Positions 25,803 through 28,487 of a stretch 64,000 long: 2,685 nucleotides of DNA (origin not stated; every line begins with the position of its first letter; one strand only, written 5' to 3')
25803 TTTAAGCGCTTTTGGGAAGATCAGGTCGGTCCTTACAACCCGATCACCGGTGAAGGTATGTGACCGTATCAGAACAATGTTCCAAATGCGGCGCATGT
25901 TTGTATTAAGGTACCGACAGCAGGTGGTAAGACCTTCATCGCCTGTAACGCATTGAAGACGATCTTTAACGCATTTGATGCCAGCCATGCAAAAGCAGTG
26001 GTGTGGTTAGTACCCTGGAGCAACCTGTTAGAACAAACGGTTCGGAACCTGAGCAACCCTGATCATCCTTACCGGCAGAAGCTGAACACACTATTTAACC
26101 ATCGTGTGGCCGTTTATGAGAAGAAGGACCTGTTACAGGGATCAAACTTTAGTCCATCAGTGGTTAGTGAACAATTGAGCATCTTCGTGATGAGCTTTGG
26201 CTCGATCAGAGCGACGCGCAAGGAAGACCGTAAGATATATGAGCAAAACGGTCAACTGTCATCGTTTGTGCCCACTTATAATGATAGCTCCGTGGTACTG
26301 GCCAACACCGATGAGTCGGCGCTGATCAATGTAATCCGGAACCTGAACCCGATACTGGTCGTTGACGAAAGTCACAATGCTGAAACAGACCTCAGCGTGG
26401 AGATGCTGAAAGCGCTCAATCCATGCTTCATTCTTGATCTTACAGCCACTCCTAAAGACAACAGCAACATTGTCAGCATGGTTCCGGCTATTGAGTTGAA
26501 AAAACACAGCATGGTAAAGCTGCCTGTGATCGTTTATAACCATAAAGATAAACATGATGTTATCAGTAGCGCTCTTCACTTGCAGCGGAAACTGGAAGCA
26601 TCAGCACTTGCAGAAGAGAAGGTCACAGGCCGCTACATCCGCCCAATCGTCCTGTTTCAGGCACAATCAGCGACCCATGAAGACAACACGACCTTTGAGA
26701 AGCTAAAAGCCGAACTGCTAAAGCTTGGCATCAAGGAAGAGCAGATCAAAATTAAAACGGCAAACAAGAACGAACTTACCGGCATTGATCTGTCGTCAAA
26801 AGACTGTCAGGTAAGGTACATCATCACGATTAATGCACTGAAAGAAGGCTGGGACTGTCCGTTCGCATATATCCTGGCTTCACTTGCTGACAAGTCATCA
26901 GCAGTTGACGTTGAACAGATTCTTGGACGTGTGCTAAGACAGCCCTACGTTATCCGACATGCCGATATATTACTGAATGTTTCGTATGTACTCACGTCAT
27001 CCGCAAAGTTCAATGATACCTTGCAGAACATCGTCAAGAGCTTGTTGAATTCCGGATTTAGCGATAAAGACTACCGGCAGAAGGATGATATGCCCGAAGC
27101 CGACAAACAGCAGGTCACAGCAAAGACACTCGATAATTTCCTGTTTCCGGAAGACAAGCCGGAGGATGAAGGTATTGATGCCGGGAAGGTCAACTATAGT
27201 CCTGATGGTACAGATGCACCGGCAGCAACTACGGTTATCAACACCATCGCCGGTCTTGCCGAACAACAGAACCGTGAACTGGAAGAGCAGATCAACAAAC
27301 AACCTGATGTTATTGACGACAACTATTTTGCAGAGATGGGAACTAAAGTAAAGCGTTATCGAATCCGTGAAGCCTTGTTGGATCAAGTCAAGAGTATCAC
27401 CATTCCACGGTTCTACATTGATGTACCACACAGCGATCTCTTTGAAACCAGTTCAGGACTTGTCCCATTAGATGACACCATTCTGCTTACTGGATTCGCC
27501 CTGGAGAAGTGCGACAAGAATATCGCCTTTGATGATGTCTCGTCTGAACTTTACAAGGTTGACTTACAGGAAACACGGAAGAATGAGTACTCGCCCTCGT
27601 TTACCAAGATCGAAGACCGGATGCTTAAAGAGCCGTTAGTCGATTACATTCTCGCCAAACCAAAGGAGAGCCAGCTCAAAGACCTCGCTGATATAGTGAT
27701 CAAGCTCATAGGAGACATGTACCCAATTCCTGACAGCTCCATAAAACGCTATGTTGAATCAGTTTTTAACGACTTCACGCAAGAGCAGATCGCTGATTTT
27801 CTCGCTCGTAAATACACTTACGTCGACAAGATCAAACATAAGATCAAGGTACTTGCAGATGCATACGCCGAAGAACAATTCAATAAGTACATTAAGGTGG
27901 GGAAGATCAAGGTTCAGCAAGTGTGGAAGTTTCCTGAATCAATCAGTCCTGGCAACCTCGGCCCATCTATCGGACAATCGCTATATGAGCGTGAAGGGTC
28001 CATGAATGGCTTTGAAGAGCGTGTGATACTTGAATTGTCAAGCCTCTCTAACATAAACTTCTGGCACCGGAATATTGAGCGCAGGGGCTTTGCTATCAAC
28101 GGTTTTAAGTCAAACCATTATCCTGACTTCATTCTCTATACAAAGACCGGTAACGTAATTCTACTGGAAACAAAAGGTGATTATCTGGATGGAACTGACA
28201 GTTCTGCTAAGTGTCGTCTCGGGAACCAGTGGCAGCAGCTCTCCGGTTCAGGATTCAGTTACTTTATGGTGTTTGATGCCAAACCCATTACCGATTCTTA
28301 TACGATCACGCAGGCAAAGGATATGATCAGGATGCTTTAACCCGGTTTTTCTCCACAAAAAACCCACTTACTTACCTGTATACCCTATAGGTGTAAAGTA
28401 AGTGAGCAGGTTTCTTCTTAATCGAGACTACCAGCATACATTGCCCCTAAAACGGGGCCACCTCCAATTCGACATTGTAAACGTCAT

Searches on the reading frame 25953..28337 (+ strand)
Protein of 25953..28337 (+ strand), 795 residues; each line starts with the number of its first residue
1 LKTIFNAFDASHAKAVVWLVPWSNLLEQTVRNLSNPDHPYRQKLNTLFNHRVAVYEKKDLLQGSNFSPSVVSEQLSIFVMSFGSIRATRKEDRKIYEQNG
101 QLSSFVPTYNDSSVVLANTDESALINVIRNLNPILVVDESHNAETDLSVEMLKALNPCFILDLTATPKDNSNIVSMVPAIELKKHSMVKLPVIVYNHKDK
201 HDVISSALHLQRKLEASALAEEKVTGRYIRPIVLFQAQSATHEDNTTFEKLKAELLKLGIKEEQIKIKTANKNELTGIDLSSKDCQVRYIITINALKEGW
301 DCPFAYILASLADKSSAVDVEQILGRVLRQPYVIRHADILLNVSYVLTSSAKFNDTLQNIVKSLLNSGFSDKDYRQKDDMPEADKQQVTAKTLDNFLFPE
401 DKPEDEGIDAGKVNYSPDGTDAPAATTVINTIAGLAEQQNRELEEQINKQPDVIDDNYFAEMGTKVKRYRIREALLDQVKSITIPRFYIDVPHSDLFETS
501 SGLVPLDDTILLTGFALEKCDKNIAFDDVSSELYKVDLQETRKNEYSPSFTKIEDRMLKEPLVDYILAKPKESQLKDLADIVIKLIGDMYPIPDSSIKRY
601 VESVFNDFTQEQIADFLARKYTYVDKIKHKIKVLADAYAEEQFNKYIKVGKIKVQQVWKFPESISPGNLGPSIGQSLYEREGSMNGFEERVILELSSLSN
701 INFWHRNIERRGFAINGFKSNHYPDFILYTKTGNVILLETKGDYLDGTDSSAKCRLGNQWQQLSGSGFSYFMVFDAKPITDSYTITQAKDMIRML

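Call 14: find_encoding_contigs(protein=window:25953-28337:+, flank=10000, max_places=10)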
Protein window:25953-28337:+ (795 aa): 3 contigs read that carry it; 1 place shown.
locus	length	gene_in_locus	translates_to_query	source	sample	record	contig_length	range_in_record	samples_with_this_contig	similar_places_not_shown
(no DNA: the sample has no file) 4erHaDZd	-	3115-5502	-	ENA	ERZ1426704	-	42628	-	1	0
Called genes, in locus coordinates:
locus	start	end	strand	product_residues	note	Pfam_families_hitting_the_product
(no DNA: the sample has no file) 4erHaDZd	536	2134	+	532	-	PF01555:N6_N4_Mtase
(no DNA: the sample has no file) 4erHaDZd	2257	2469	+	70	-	-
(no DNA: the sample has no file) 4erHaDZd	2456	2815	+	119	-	PF02452:PemK_toxin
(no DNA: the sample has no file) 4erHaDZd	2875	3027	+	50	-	-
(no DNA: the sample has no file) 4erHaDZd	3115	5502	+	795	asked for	PF04851:ResIII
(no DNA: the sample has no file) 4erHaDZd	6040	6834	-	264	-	PF18962:Por_Secre_tail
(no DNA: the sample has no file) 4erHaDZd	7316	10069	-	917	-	PF13620:CarboxypepD_reg, PF13715:CarbopepD_reg_2 (weak), PF14905:OMP_b-brl_3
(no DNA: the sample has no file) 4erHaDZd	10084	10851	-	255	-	PF09697:Porph_ging, PF22252:PNGase_F-II_N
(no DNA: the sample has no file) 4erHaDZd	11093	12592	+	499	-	PF00512:HisKA, PF02518:HATPase_c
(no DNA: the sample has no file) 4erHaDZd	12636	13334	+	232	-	PF00072:Response_reg, PF00486:Trans_reg_C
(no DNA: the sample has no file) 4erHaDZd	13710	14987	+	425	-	-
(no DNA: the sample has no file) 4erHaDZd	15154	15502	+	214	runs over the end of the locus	-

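Call 24: list_cluster_members(proteins=[P0001, window:25953-28337:+, window:25713-25862:+, window:26190-28337:+])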
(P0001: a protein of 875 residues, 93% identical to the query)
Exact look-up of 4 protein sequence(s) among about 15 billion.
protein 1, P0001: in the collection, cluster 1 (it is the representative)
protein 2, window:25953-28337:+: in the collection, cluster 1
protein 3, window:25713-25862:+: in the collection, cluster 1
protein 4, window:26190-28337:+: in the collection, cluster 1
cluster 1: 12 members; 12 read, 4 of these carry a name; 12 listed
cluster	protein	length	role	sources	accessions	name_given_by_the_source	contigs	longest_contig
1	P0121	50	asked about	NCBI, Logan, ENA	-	-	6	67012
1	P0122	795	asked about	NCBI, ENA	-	-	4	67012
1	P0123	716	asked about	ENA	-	-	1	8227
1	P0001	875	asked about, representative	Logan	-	-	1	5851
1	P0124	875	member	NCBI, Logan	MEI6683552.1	MAG: DEAD/DEAH box helicase family protein [Bacteroidota bacterium]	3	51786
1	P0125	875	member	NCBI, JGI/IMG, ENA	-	type III restriction enzyme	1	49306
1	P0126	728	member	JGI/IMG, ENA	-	type III restriction enzyme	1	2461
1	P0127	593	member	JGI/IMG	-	type III restriction enzyme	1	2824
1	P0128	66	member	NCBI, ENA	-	-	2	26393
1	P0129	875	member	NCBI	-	-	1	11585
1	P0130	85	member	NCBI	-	-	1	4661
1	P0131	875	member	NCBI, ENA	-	-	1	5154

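Call 26: find_encoding_contigs(protein=P0130, flank=5000, max_places=3)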
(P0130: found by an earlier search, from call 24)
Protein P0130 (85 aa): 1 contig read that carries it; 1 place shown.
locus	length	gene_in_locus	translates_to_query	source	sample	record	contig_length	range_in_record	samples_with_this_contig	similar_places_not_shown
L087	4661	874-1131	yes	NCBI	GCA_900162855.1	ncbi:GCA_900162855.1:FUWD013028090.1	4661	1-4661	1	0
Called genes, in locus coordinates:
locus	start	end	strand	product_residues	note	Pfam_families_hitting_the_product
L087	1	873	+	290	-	?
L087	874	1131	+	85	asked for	-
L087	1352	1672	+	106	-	PF04851:ResIII (weak)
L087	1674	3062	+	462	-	-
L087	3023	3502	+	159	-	-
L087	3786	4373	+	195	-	PF00440:TetR_N, PF08359:TetR_C_4 (weak), PF17938:TetR_C_29 (weak)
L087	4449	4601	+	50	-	-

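Call 27: find_encoding_contigs(protein=P0128, flank=8000, max_places=3)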
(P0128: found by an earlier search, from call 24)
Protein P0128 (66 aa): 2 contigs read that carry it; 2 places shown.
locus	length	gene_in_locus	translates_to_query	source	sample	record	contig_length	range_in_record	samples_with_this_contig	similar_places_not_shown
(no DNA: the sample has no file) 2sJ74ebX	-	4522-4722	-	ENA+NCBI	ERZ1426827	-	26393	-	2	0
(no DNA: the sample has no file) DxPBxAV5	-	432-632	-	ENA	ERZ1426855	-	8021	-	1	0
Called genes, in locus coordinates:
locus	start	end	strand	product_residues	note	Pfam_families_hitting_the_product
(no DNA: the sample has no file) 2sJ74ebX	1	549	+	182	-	?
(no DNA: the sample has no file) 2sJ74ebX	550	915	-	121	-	PF08378:NERD, PF02021:UPF0102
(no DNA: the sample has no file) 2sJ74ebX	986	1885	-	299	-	PF02016:Peptidase_S66, PF17676:Peptidase_S66C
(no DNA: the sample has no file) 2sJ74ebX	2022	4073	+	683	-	PF00133:tRNA-synt_1, PF09334:tRNA-synt_1g, PF19303:Anticodon_3, PF01588:tRNA_bind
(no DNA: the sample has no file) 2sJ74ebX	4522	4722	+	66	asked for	-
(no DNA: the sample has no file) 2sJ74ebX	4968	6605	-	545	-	PF26696:PTL_trimer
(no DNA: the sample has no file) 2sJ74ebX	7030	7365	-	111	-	-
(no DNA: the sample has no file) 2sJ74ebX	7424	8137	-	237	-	-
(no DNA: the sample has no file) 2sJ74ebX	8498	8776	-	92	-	PF03992:ABM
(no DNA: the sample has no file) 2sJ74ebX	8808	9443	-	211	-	PF02525:Flavodoxin_2, PF03358:FMN_red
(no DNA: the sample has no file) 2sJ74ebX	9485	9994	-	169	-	-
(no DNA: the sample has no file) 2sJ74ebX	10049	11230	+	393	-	PF26696:PTL_trimer, PF07603:Lcl_C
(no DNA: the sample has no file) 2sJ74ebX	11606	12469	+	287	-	PF00512:HisKA, PF02518:HATPase_c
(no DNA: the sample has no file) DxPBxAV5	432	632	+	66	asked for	-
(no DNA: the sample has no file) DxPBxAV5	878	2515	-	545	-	PF26696:PTL_trimer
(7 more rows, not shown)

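Call 48: search_protein_families(library=padloc, proteins=[P0129], max_evalue=0.001)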
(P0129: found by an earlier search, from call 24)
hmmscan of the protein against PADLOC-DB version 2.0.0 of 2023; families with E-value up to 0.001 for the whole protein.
P0129 (875 aa): 6 families
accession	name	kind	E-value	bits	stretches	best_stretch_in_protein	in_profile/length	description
PDLC03650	REase_III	-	2.1e-71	239.5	2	56-449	53-461/898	Type III restriction enzyme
PDLC03653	REase_III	-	1.7e-65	219.6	2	203-455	251-514/883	Type III restriction enzyme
PDLC03647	REase_III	-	2.9e-15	53.5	2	62-269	87-268/989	Type III restriction enzyme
PDLC03648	REase_III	-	2.4e-11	40.5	1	209-488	129-433/871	Type III restriction enzyme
PDLC02704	PbeA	-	3.7e-08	30.3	0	65-114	275-325/682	PbeA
PDLC02707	PbeA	-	1.5e-07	28.4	0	59-115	267-320/672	PbeA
